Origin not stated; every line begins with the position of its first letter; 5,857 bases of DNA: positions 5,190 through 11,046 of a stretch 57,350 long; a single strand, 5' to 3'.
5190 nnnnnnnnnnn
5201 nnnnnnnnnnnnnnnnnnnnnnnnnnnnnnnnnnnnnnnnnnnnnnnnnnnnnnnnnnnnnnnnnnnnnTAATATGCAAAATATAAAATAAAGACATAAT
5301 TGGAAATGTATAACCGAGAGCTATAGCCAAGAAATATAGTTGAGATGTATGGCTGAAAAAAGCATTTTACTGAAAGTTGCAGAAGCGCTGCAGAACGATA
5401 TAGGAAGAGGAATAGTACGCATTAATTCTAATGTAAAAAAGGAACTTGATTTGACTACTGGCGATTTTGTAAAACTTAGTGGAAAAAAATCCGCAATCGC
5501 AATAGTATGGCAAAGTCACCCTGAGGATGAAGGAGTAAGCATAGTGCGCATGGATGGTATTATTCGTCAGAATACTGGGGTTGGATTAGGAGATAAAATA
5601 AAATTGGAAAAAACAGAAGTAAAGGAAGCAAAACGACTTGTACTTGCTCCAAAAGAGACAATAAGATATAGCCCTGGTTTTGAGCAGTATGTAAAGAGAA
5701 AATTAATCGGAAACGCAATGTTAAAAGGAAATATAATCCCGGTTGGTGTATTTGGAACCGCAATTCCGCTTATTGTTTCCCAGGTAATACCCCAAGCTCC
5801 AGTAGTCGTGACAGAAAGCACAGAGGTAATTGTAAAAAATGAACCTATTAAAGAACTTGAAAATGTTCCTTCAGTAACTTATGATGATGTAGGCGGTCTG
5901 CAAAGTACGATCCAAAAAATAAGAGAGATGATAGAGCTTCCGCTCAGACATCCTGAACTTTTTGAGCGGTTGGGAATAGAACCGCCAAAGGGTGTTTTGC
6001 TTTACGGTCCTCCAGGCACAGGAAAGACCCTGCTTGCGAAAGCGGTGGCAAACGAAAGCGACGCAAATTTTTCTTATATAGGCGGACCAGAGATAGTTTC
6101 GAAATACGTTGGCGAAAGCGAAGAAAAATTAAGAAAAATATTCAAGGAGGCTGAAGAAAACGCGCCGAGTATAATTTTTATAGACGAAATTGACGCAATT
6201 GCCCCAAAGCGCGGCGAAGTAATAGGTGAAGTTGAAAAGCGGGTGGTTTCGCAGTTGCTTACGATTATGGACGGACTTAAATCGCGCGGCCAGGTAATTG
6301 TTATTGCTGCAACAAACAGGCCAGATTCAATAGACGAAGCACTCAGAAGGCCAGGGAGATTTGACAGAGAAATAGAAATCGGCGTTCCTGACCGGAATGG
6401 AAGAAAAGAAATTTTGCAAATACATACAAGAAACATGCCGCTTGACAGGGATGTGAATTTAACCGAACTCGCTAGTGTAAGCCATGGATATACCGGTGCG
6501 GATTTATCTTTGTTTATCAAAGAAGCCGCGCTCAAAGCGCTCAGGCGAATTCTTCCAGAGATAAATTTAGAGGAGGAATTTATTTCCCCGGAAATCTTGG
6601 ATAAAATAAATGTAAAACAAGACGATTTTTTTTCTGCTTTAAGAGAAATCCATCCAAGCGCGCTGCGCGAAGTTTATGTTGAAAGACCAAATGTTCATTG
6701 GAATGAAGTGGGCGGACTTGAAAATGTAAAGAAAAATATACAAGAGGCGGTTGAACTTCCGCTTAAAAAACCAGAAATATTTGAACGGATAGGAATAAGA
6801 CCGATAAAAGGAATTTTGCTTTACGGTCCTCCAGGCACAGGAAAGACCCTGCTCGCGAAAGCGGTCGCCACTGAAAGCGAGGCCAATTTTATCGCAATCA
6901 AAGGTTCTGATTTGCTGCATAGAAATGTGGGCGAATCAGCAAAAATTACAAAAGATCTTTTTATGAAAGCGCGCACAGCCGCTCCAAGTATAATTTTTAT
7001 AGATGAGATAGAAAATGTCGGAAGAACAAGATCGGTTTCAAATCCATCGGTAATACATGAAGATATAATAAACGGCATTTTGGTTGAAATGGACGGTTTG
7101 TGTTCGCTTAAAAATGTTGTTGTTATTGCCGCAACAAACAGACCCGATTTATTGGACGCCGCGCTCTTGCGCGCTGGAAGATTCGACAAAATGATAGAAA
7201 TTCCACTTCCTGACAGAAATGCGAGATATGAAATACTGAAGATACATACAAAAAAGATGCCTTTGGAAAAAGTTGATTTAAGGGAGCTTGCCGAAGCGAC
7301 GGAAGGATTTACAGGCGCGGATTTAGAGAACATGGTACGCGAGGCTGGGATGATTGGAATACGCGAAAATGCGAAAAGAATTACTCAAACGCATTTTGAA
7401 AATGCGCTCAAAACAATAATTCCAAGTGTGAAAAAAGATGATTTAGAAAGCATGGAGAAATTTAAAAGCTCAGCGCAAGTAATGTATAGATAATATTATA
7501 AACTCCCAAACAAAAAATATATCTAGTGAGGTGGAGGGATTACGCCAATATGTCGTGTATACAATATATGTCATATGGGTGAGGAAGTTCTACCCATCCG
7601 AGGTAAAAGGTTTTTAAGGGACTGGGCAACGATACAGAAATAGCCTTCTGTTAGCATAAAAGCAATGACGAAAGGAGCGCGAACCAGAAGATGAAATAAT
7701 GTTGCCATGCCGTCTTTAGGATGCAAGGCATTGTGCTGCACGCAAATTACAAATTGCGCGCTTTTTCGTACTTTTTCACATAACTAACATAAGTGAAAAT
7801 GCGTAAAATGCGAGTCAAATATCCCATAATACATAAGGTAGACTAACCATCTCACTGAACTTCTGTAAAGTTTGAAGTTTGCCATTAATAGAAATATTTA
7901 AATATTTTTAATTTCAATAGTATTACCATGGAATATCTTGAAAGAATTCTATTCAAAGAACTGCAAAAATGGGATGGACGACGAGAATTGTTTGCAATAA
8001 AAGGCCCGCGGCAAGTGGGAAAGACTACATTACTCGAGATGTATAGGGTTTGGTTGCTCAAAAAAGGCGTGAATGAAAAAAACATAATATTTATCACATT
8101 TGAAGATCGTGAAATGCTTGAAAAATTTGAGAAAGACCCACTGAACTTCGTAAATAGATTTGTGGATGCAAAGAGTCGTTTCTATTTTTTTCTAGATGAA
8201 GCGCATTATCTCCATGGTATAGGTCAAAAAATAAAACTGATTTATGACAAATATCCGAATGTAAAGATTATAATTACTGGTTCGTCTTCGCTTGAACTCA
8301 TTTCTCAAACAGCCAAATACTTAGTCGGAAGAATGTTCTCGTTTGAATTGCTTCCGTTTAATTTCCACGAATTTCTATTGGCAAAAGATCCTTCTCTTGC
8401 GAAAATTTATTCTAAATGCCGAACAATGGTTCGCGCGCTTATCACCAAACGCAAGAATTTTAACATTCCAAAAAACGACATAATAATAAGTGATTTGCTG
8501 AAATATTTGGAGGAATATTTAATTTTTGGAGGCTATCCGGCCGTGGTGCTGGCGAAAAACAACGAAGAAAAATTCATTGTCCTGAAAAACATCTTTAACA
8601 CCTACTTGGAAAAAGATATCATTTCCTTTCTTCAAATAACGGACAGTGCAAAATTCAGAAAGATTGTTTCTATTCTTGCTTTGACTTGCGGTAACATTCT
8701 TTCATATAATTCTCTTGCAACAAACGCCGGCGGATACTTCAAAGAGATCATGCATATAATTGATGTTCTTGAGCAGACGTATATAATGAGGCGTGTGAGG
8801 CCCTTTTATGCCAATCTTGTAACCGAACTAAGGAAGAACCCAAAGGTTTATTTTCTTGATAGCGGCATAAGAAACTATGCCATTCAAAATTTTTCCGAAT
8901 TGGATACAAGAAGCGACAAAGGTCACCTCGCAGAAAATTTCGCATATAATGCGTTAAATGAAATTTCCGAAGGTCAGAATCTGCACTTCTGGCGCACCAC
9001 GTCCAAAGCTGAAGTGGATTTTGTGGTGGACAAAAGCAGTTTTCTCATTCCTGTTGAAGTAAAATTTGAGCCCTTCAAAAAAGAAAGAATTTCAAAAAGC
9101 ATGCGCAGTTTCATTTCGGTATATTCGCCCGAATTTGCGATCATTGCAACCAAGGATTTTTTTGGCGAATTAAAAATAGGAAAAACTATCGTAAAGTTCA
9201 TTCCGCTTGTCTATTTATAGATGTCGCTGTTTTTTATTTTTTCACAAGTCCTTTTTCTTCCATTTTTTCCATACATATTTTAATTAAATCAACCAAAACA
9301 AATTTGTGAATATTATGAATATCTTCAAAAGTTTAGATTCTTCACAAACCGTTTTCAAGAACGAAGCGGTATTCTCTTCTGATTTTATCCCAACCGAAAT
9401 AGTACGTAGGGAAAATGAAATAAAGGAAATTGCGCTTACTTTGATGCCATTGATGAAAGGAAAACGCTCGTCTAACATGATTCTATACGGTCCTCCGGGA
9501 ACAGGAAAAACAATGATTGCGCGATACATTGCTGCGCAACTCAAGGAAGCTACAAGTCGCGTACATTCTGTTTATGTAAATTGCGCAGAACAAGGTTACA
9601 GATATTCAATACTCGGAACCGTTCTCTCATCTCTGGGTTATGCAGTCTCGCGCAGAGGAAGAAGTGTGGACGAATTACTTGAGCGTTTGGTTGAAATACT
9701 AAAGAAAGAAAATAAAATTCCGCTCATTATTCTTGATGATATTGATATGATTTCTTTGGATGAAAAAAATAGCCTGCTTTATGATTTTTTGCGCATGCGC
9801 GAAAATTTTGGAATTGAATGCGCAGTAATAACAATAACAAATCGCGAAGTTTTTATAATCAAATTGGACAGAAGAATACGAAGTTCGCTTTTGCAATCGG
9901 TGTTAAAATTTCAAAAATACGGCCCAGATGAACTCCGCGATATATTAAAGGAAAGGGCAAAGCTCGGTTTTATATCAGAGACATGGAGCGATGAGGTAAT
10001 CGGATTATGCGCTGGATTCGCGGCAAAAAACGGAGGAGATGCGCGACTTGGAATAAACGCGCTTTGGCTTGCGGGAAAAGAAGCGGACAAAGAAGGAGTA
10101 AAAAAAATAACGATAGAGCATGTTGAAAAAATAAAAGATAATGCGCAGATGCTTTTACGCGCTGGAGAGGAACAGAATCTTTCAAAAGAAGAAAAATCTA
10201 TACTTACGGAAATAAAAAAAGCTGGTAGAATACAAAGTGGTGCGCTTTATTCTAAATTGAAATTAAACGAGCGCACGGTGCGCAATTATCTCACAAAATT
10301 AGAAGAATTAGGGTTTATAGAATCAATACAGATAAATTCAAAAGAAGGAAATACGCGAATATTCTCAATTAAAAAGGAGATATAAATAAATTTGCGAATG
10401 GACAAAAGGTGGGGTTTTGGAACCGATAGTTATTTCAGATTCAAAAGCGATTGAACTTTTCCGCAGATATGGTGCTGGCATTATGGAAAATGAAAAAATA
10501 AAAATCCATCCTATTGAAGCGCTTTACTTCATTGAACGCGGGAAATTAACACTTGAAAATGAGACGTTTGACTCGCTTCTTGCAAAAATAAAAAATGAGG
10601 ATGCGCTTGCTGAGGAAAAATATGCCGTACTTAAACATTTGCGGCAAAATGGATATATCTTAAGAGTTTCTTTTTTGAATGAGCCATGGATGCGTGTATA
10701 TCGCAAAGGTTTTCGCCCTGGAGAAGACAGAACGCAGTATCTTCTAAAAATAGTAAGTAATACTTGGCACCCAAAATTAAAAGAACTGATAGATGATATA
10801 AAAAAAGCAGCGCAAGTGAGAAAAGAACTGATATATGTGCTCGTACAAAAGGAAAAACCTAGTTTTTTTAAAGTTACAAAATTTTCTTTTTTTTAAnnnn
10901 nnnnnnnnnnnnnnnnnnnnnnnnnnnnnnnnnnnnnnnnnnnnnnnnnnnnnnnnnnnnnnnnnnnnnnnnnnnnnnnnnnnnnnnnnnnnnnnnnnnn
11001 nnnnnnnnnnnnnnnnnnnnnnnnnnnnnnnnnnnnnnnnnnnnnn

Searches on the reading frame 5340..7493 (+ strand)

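Call 11: search_protein_families(library=pfam, proteins=[window:5340-7493:+])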
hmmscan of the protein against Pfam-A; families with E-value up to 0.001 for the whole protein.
window:5340-7493:+ (717 aa): 43 families (the best 25 are shown)
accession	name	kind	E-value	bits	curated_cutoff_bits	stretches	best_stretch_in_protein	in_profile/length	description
PF00004.35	AAA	-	4.9e-93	308.9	21.2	2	219-348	1-130/131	ATPase family associated with various cellular activities (AAA)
PF17862.7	AAA_lid_3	-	3.7e-32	109.9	27.2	2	645-687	2-44/45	AAA+ lid domain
PF02359.24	CDC48_N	-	2.4e-26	92.1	35.1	1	11-93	2-84/85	Cell division protein 48 (CDC48), N-terminal domain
PF05496.18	RuvB_N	-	3.5e-17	63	27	2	217-296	34-105/159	Holliday junction DNA helicase RuvB P-loop domain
PF07724.20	AAA_2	-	2.1e-14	54.3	27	2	219-312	6-101/166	AAA domain (Cdc48 subfamily)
PF07728.20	AAA_5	-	5.3e-14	52.8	22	2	492-610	2-136/139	AAA domain (dynein-related subfamily)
PF13191.12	AAA_16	-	1.6e-13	51.9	32.6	2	207-322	15-138/167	AAA ATPase domain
PF13173.12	AAA_14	-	1.1e-12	48.5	27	2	492-563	5-77/129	AAA domain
PF02933.23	CDC48_2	-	2.5e-12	46.7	22.4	1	109-171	1-63/64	Cell division protein 48 (CDC48), domain 2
PF13401.12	AAA_22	-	2.5e-10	41.2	27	0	219-288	8-65/130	AAA domain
PF06068.19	TIP49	-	5.1e-10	39.5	23.8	0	490-539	51-102/347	TIP49 P-loop domain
PF23902.1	AAA_lid_PRS2_C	-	1.1e-09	38.7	34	1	627-694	2-71/73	PRS2 AAA+ lid C-terminal domain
PF00308.24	Bac_DnaA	-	7.6e-08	33.1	23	1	219-333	37-146/162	Bacterial DnaA ATPAse domain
PF13521.12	AAA_28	-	8.2e-08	33.1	27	0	219-270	2-49/164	AAA domain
PF20720.3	nSTAND3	-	1.4e-07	31.8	27.2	0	219-344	20-128/155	Novel STAND NTPase 3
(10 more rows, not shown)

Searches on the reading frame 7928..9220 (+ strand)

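Call 54: search_protein_families(library=pfam, max_evalue=0.00001, proteins=[window:7928-9220:+])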
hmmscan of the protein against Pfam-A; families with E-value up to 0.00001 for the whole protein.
window:7928-9220:+ (430 aa): 2 families
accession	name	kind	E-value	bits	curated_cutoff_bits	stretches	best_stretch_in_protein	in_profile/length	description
PF13635.12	DUF4143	-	4.8e-36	124.4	28.1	1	228-380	1-159/160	Domain of unknown function (DUF4143)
PF13173.12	AAA_14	-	2.1e-31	109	27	1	19-150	2-129/129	AAA domain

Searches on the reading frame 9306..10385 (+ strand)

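Call 54: search_protein_families(library=pfam, max_evalue=0.00001, proteins=[window:9306-10385:+])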
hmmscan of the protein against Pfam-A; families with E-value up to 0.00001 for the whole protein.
window:9306-10385:+ (359 aa): 9 families
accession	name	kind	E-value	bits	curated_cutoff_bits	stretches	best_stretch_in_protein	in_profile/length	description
PF22703.2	Cdc6_lid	-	3e-20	72.3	27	1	211-275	1-65/68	Cdc6 AAA+ ATPase-type lid domain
PF13401.12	AAA_22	-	5.5e-16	59.5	27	1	55-171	5-115/130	AAA domain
PF00004.35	AAA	-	3.8e-13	50.5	21.2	1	58-198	1-125/131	ATPase family associated with various cellular activities (AAA)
PF13191.12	AAA_16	-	2.3e-11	44.9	32.6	1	32-166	2-160/167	AAA ATPase domain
PF01637.24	ATPase_2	-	2.9e-11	44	33.2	1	35-210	4-198/225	ATPase domain predominantly from Archaea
PF24883.2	NPHP3_N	-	8.3e-08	33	24.8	1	53-133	20-99/164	Nephrocystin 3, N-terminal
PF05621.17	TniB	-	4.1e-07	30.1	22.4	1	41-151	21-136/189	Bacterial TniB protein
PF00931.28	NB-ARC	-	5.1e-07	29.6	23.5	1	49-146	12-109/248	NB-ARC domain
PF07728.20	AAA_5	-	5.8e-06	26.8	22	0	57-152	1-81/139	AAA domain (dynein-related subfamily)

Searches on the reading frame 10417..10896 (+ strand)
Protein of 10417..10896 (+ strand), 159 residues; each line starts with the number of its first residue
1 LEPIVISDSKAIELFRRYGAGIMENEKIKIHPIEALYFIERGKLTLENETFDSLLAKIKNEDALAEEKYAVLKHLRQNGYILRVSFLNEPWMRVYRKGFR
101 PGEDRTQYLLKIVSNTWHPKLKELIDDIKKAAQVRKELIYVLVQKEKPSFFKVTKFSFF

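Call 54: search_protein_families(library=pfam, max_evalue=0.00001, proteins=[window:10417-10896:+])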
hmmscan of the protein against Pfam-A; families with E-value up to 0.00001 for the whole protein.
window:10417-10896:+ (159 aa): 1 family
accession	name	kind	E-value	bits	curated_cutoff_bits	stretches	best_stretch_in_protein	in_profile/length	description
PF01974.23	tRNA_int_endo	-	5.1e-12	46.2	27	1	66-146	2-80/85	tRNA intron endonuclease, catalytic C-terminal domain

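Call 57: search_solved_structures(query=window:10417-10896:+, max_evalue=0.01, show_alignments=3)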
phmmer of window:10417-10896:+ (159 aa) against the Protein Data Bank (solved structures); distinct sequences matched with E-value up to 0.01: 6.
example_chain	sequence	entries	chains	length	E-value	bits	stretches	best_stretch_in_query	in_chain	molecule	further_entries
1r0v_A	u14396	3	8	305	7.7e-14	55.4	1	9-141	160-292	tRNA-intron endonuclease | Putative tRNA-intron endonuclease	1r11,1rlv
2gjw_A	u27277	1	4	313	8.7e-14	55.2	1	9-141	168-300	tRNA-splicing endonuclease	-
3p1y_A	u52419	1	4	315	6.5e-11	45.9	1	28-141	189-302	tRNA-splicing endonuclease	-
1a79_A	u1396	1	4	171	6.9e-09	39.3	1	4-146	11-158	TRNA ENDONUCLEASE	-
5x89_A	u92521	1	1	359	3.8e-07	33.7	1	13-148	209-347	EndA-like protein,tRNA-splicing endonuclease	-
4fz2_A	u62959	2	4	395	0.0011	22.5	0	29-139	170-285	tRNA intron endonuclease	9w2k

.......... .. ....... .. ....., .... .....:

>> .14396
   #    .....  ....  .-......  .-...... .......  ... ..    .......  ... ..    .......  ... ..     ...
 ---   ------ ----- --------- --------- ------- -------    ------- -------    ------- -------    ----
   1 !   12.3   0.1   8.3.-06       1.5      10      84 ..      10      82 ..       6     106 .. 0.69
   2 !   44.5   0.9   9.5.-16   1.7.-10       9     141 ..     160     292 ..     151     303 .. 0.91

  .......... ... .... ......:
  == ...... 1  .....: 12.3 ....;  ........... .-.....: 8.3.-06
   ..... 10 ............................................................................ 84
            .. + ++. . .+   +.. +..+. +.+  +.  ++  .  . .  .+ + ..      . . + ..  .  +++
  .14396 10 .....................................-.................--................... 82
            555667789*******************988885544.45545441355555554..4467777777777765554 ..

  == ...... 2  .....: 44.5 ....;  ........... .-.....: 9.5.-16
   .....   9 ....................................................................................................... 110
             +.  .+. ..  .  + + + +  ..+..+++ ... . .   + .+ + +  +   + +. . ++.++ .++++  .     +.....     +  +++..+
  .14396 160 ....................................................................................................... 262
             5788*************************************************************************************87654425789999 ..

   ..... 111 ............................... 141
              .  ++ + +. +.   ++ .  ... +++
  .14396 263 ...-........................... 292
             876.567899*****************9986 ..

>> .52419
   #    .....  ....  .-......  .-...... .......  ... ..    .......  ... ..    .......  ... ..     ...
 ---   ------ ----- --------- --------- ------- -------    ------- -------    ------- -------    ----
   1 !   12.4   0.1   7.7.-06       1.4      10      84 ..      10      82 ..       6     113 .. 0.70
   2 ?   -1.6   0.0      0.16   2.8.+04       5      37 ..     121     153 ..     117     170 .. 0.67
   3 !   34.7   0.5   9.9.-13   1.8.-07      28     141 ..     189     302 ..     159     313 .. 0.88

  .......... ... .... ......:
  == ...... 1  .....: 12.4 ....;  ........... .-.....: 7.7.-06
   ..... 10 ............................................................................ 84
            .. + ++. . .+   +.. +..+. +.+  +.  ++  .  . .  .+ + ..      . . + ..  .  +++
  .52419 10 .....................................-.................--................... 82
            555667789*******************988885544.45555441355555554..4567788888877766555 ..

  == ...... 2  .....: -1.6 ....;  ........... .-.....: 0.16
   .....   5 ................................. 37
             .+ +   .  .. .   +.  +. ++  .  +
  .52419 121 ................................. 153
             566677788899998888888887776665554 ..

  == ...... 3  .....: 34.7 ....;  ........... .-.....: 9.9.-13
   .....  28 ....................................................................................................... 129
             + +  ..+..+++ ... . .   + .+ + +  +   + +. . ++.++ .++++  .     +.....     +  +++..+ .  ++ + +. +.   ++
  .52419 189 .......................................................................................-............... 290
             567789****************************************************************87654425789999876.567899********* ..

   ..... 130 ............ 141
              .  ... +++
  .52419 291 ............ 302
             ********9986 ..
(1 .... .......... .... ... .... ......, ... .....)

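Call 68: search_solved_structures(query=window:10417-10896:+, max_evalue=0.01, show_alignments=5)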
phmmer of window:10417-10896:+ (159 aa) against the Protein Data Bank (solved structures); distinct sequences matched with E-value up to 0.01: 6.
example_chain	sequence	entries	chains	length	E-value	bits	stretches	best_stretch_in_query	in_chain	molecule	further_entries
1r0v_A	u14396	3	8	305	7.7e-14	55.4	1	9-141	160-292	tRNA-intron endonuclease | Putative tRNA-intron endonuclease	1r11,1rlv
2gjw_A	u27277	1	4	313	8.7e-14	55.2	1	9-141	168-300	tRNA-splicing endonuclease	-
3p1y_A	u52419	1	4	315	6.5e-11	45.9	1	28-141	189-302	tRNA-splicing endonuclease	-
1a79_A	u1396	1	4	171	6.9e-09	39.3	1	4-146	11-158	TRNA ENDONUCLEASE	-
5x89_A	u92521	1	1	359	3.8e-07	33.7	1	13-148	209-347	EndA-like protein,tRNA-splicing endonuclease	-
4fz2_A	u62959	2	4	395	0.0011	22.5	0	29-139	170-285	tRNA intron endonuclease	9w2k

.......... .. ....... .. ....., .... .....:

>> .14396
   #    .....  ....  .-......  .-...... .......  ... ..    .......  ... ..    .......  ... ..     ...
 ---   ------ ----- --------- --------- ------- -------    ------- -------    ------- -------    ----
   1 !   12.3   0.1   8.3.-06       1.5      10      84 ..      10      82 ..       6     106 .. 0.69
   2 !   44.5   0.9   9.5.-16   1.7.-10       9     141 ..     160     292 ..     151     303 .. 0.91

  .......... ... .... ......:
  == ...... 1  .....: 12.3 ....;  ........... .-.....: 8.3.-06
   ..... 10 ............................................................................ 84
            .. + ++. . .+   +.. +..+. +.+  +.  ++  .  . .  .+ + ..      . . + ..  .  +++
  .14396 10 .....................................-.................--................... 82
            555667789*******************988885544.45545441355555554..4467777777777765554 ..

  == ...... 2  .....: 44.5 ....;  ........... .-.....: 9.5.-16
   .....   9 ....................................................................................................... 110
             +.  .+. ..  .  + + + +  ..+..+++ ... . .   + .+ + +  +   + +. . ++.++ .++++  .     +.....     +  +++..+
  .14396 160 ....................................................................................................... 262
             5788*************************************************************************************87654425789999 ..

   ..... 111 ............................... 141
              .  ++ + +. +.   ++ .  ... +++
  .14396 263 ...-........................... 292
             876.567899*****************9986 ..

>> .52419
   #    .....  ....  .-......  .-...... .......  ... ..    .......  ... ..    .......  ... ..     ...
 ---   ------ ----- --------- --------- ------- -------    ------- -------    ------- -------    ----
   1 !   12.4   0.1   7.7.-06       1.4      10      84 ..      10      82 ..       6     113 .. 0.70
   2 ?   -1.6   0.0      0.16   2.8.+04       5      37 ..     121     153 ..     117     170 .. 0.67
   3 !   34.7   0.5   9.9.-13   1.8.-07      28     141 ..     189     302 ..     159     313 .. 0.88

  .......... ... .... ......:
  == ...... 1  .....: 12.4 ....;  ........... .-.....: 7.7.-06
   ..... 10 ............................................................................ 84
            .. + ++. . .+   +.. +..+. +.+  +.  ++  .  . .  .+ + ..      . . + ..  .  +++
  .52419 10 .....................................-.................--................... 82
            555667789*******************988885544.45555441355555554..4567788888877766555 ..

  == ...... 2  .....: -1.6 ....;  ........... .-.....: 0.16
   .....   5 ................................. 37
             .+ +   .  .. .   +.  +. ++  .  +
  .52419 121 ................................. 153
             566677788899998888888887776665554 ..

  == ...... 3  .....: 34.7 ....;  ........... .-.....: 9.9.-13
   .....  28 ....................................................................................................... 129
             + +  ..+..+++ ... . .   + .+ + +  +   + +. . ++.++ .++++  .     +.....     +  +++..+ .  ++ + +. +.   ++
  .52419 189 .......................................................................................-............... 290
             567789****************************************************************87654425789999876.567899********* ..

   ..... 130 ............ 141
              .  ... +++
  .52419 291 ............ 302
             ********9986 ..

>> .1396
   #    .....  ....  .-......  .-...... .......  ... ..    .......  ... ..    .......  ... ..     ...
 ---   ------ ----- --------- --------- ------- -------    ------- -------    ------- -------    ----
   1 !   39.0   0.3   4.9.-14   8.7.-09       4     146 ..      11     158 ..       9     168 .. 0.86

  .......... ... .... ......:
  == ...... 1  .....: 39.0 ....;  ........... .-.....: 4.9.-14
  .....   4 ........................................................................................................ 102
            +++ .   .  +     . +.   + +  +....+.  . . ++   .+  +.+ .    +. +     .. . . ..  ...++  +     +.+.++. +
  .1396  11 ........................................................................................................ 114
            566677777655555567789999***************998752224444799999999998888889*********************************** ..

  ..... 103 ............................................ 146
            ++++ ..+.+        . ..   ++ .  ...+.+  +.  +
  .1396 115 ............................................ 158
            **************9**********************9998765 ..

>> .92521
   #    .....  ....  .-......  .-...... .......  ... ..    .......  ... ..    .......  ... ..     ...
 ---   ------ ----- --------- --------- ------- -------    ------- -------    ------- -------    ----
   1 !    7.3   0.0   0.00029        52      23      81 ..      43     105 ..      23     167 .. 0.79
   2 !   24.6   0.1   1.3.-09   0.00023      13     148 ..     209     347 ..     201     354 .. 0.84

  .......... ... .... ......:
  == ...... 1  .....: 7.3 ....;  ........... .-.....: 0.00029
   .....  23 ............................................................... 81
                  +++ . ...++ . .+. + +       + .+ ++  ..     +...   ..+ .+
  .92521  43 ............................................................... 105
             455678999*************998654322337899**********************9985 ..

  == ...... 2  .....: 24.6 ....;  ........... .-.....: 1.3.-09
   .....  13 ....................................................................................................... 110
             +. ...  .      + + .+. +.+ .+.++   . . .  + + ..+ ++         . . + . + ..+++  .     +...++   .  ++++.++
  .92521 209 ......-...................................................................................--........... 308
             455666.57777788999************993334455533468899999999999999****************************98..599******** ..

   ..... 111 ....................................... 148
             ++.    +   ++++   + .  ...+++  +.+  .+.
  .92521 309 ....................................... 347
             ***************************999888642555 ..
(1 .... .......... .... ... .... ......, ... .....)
